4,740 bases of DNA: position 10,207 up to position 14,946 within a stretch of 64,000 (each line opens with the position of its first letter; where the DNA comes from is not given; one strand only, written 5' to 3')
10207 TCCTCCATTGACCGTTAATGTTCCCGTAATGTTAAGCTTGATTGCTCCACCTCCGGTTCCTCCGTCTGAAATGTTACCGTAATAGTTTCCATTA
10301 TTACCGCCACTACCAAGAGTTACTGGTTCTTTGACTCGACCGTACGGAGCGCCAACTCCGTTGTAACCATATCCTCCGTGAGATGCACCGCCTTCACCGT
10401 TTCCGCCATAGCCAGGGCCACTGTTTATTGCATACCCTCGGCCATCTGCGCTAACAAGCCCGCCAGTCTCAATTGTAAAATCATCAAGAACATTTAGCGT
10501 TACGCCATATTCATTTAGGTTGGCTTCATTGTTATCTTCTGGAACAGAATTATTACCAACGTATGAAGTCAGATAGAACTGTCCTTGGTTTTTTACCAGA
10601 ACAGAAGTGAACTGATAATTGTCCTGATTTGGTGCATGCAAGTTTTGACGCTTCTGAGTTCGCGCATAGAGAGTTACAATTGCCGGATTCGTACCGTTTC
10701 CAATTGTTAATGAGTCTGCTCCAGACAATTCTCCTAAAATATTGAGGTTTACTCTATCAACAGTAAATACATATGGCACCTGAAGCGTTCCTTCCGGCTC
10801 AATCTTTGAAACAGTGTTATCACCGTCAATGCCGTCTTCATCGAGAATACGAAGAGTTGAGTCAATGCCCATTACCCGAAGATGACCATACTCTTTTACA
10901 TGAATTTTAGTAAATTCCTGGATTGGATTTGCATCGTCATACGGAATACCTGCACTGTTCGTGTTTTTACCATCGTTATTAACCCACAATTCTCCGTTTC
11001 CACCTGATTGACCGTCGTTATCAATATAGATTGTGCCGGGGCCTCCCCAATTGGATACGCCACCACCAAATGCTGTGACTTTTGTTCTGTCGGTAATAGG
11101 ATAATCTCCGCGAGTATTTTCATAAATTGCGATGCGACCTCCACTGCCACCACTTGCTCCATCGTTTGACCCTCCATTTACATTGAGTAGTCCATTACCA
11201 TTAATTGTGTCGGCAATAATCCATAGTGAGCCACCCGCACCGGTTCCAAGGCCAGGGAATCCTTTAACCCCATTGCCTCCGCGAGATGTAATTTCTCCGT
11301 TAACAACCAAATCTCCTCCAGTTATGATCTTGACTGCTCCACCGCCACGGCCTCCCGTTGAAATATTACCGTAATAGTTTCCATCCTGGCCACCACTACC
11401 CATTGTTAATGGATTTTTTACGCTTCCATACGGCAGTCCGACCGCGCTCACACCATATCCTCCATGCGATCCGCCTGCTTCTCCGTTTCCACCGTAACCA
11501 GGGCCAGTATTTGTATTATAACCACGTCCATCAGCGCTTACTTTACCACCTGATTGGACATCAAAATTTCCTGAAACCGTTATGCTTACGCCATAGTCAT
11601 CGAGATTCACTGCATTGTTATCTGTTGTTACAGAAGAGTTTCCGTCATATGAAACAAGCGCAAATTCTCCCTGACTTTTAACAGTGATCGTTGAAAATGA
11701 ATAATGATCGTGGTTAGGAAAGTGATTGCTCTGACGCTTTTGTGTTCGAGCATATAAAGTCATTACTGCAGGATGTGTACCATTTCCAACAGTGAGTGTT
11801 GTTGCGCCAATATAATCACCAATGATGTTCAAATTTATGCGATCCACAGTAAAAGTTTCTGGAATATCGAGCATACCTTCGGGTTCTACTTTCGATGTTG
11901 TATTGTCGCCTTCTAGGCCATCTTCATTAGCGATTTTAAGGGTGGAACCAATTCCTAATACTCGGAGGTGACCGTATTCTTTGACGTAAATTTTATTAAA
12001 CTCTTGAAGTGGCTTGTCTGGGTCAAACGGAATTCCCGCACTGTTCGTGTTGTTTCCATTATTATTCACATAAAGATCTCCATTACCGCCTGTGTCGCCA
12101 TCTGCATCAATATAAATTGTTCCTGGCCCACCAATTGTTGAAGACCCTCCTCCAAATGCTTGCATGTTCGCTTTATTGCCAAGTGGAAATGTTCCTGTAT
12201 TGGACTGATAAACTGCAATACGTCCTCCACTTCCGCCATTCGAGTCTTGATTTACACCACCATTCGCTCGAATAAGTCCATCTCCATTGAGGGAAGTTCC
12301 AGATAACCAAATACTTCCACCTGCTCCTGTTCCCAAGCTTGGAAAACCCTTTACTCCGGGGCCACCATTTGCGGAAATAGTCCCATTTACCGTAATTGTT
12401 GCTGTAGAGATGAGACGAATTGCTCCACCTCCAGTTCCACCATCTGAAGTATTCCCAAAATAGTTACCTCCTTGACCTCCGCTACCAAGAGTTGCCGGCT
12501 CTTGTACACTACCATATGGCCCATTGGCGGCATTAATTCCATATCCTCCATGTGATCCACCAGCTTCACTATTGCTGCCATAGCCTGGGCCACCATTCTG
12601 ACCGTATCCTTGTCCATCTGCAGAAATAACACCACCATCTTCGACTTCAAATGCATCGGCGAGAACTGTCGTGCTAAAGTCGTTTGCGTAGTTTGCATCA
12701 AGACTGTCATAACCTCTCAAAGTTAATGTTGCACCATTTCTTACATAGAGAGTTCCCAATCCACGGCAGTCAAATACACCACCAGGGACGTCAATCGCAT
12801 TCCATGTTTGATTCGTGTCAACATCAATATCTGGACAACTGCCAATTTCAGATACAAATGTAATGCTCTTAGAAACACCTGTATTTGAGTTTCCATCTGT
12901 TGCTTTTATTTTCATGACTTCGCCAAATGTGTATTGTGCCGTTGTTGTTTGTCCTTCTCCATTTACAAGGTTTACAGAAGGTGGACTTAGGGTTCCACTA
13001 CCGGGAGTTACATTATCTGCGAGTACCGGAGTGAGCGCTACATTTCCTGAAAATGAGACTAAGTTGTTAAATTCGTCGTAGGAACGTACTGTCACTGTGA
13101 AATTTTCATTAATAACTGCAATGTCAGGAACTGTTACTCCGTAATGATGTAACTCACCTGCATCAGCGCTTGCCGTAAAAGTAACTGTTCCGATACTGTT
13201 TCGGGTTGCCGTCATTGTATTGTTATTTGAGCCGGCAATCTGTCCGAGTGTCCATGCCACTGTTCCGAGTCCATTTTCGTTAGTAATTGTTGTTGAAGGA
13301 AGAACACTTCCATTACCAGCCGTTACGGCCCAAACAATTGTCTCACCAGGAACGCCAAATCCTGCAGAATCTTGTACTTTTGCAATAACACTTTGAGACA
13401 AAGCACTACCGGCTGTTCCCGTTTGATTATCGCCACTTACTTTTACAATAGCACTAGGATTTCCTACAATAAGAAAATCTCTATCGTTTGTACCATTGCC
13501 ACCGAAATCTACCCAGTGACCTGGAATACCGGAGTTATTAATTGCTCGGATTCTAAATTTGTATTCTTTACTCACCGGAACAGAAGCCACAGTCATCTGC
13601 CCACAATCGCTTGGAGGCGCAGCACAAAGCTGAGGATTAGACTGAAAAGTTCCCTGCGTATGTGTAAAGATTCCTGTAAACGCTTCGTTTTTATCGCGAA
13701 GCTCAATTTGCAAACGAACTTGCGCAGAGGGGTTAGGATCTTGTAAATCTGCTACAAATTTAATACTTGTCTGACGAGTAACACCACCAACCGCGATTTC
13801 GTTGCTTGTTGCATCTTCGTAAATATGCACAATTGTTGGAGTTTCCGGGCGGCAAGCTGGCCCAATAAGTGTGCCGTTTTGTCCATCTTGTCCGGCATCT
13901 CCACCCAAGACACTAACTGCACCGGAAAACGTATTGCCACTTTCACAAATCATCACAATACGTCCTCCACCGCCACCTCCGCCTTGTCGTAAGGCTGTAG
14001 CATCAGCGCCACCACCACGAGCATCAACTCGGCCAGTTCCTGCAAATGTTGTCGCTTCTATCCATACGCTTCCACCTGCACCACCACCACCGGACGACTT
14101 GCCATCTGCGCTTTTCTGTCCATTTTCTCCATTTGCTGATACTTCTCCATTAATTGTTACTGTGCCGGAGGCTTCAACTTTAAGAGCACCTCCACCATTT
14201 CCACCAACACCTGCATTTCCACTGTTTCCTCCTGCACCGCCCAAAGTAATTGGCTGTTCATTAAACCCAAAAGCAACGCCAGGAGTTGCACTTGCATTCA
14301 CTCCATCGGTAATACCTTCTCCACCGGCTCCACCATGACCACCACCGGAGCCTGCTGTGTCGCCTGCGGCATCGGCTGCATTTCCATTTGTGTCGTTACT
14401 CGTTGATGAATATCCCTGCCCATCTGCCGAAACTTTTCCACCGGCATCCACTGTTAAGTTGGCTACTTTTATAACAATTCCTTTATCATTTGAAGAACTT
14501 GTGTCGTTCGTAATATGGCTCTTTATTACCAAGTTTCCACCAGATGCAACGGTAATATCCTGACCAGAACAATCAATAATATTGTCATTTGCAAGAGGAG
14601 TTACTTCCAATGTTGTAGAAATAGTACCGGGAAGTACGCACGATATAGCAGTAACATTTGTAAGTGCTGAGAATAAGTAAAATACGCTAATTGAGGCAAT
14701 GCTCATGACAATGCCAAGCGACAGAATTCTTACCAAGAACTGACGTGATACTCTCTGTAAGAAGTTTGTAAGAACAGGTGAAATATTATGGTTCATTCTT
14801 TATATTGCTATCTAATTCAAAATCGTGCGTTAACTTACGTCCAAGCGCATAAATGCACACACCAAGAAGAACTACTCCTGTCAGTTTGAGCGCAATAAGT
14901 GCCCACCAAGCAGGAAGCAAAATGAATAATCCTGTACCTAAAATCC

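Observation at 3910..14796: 10.9-kb gene for a membrane-anchored giant Gly-rich repeat protein of composite architecture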

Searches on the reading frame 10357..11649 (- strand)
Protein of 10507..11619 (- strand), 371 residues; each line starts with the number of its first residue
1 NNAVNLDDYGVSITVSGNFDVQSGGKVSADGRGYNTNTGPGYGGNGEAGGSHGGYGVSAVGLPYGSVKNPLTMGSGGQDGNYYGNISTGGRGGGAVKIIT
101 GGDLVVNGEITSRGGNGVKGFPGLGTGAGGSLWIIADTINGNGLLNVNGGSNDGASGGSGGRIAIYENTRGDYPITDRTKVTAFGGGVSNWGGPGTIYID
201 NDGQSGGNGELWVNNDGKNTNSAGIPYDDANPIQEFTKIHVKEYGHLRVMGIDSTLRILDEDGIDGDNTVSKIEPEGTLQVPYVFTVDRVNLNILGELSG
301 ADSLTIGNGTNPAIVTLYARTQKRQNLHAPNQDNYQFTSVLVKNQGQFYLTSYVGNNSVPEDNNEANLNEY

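Call 15: find_homologous_proteins(query=window:10414-11499:-, max_evalue=0.001)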
Query window:10414-11499:- (362 aa): 19 proteins with E <= 0.001 among 7852 candidates.
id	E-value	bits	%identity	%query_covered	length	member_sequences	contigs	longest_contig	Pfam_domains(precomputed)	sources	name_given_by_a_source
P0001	1.4e-28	118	31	84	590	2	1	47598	-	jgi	jgi:large repetitive protein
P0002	9.5e-22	96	30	85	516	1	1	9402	PF10162.15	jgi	-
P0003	3.7e-17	81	40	41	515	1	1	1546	-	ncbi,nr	ncbi:MAG: hypothetical protein GY869_25575, partial [Planctomycetes bacterium]|nr:hypothetical prote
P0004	4.9e-17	80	37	39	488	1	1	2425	PF00404.25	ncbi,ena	-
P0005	3.7e-16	77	33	53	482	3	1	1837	-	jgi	jgi:hypothetical protein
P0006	7.7e-14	70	44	21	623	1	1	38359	-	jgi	jgi:hypothetical protein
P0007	6.0e-12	64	40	11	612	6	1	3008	PF13205.13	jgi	jgi:hypothetical protein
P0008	6.7e-10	57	41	32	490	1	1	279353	-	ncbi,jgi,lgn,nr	ncbi:MAG TPA: hypothetical protein VH597_05210 [Verrucomicrobiae bacterium]|jgi:hypothetical protein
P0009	2.8e-9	55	32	43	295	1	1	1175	-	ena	-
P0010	2.1e-8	52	38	40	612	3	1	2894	PF13205.13,PF13620.13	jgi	jgi:hypothetical protein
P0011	3.2e-8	51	34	45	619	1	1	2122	-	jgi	jgi:hypothetical protein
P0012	3.7e-8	51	34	57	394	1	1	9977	-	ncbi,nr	ncbi:MAG: hypothetical protein GX811_11945, partial [Lentisphaerae bacterium]|nr:hypothetical protei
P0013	6.9e-7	47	35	33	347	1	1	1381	-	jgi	jgi:hypothetical protein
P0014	2.6e-5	42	38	14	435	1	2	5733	-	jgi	jgi:plastocyanin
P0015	5.9e-5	41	38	35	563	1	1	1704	PF05593.20,PF25023.2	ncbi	ncbi:MAG TPA: hypothetical protein VGD41_00740, partial [Pyrinomonadaceae bacterium]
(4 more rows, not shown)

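Call 26: search_protein_representatives(protein=window:10507-11619:-)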
Query: 371 residues. Proteins with E-value up to 0.001 (for the whole library): 4340; up to 1e-10: 2394; up to 1e-30: 658. The best 150 are listed.
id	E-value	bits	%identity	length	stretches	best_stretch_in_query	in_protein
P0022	1.6e-220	748.5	43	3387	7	4-364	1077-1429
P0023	2.9e-199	678.5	43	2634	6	1-364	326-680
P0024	2.9e-195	665.4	42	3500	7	6-358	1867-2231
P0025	2.4e-182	622.8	41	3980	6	3-353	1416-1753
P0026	6.1e-177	605.1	40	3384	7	6-358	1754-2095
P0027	2.3e-173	593.3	41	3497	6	7-356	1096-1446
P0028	4.3e-173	592.4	40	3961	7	6-354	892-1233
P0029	3.0e-162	556.7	41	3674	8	7-357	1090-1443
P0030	1.7e-155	534.5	42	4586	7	7-354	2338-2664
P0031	2.5e-145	501.0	39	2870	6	7-324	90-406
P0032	1.3e-141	488.7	39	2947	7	7-312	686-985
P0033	5.9e-137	473.4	40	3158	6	7-358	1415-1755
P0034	2.3e-136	471.5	41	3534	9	17-354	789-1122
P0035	1.5e-128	445.8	39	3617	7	6-358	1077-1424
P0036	2.3e-125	435.3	39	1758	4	7-357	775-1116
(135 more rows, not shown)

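Call 30: list_cluster_members(proteins=[P0022, P0023, P0024, P0025, P0026, P0027, P0028, P0029, P0030, P0035])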
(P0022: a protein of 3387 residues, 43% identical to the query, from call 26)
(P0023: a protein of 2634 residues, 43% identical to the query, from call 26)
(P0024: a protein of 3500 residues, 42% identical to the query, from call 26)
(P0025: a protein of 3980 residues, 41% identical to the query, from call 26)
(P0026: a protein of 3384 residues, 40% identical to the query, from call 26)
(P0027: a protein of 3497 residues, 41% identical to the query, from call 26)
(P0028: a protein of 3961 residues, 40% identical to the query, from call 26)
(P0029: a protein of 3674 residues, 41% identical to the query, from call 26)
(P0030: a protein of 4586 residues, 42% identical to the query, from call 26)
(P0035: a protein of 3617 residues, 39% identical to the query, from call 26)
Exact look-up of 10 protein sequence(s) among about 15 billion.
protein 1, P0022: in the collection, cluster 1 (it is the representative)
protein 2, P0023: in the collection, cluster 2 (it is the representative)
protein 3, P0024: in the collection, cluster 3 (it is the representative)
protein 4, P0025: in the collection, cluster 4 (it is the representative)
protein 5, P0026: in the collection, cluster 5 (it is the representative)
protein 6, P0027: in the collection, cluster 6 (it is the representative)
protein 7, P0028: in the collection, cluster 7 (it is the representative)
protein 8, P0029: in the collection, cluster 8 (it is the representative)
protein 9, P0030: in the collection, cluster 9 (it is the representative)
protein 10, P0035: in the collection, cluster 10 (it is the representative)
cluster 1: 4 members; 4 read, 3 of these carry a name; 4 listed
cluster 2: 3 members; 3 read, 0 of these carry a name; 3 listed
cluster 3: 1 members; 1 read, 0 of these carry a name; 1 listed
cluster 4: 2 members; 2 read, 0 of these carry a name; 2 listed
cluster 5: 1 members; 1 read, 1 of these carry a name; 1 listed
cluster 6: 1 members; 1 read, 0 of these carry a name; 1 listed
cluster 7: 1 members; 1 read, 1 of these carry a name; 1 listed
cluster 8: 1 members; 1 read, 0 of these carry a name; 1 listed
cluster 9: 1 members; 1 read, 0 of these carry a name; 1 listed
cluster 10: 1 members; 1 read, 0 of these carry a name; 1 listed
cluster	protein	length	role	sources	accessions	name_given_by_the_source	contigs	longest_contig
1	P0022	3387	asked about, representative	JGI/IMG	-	hypothetical protein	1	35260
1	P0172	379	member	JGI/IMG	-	hypothetical protein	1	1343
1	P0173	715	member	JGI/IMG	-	hypothetical protein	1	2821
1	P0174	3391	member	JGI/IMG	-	-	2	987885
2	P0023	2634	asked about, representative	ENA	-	-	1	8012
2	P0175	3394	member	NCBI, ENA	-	-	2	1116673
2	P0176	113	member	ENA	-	-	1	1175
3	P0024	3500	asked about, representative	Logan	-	-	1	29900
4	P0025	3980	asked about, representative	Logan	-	-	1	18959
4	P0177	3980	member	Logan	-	-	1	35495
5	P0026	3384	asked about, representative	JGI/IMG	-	hypothetical protein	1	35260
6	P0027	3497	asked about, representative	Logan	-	-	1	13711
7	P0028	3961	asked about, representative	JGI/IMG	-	hypothetical protein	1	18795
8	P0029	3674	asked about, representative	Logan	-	-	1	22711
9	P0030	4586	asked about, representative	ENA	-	-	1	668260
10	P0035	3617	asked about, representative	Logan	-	-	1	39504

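Call 47: predict_structure(alignment_id=A2)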
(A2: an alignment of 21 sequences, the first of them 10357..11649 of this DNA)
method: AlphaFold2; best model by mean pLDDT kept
length: 431 residues; sequences in the alignment: 21
mean_pLDDT: 83.0   pTM: 0.86
mean pLDDT of the five models: 83.0, 82.9, 82.1, 80.9, 79.3
residues with pLDDT >= 90: 213; 70-90: 119; 50-70: 83; < 50: 16
segments of 3 or more residues with pLDDT < 50: 7-16
pLDDT, mean of each block of 10 residues (from residue 1): 50 53 94 96 86 65 67 85 86 76 94 96 85 81 95 95 82 92 83 86 92 76 90 88 94 93 93 90 94 96 93 94 89 57 88 96 61 53 88 96 74 69 61 44
secondary structure, 60 per line:
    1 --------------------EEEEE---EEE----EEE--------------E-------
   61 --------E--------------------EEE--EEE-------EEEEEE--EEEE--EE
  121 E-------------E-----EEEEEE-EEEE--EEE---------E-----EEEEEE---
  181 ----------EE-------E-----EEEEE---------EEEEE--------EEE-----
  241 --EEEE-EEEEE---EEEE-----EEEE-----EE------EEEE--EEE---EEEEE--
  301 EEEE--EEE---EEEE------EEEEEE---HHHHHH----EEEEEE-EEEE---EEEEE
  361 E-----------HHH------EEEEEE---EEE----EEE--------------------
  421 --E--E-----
elements in order: E21-25 E29-31 E36-38 E90-92 E95-97 E105-110 E113-116 E119-121 E141-146 E148-151 E154-156 E172-177 E206-210 E220-224 E233-235 E243-246 E248-252 E256-259 E265-268 E282-285 E288-290 E294-298 E301-304 E307-309 E313-316 E323-328 H332-337 E342-347 E349-352 E356-361 E382-387 E391-393 E398-400

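Call 53: search_protein_families(library=pfam, proteins=[window:10516-11601:-], max_evalue=1)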
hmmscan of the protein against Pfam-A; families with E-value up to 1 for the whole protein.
window:10516-11601:- (362 aa): 0 families

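Call 76: search_protein_families(library=ncbifam, proteins=[window:10516-11601:-], max_evalue=1)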
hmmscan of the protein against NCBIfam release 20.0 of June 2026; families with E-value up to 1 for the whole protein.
window:10516-11601:- (362 aa): 0 families

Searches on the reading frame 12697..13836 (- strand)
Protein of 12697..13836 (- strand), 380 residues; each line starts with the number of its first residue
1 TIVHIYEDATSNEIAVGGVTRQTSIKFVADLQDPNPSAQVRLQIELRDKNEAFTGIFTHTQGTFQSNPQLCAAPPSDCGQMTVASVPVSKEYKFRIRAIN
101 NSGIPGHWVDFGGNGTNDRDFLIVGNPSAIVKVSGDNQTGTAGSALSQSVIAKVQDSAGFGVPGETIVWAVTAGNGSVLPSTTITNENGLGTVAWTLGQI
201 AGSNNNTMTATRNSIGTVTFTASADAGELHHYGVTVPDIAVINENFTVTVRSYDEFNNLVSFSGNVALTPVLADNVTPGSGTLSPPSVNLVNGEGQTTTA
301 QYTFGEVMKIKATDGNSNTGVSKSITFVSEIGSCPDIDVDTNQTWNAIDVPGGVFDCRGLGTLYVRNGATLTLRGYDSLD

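Call 53: search_protein_families(library=pfam, proteins=[window:12697-13836:-], max_evalue=1)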
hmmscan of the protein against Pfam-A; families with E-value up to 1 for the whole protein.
window:12697-13836:- (380 aa): 1 family
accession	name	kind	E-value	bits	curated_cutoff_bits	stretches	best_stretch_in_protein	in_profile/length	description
PF02369.22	Big_1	-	0.00033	21.1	34.9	1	132-221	3-91/93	Bacterial Ig-like domain (group 1)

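Call 76: search_protein_families(library=ncbifam, proteins=[window:12697-13836:-], max_evalue=1)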
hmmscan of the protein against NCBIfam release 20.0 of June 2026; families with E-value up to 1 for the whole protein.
window:12697-13836:- (380 aa): 1 family
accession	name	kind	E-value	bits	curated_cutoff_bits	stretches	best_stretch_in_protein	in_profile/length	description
NF047607.1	LBF_2017_Nterm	subfamily_domain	0.11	12.5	50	1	87-111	46-71/124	LBF_2017 N-terminal domain-containing protein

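Call 80: search_solved_structures(query=A5, max_evalue=1)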
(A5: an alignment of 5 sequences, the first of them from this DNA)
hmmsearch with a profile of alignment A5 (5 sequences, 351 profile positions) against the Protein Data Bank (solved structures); distinct sequences matched with E-value up to 1: 1.
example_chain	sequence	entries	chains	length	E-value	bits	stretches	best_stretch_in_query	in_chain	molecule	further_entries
4eby_A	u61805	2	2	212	0.022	17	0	234-268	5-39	Chitin elicitor receptor kinase 1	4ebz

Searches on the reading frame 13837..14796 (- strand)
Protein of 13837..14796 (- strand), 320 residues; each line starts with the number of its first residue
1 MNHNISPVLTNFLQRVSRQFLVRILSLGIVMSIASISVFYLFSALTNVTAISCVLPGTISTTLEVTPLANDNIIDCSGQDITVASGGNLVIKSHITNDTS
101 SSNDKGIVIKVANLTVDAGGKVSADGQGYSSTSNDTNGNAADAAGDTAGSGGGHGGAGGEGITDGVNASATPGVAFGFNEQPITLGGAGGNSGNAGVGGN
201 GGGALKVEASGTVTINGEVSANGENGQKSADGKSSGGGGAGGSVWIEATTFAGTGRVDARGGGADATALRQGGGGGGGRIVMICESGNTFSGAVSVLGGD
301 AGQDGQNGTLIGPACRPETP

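Call 53: search_protein_families(library=pfam, proteins=[window:13837-14796:-], max_evalue=1)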
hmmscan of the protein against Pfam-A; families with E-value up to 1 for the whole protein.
window:13837-14796:- (320 aa): 1 family
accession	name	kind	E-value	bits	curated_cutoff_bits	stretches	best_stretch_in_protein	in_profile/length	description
PF05745.16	CRPA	-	0.017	15.6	23.6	1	16-60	60-104/150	Chlamydia 15 kDa cysteine-rich outer membrane protein (CRPA)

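Call 76: search_protein_families(library=ncbifam, proteins=[window:13837-14796:-], max_evalue=1)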
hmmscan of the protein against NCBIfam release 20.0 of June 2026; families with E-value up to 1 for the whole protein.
window:13837-14796:- (320 aa): 1 family
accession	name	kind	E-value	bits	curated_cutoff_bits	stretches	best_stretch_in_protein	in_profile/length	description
NF047640.1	gliding_AgmC_N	equivalog_domain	1.2e-06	27.8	275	1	128-294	229-406/412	adventurous gliding motility protein AgmC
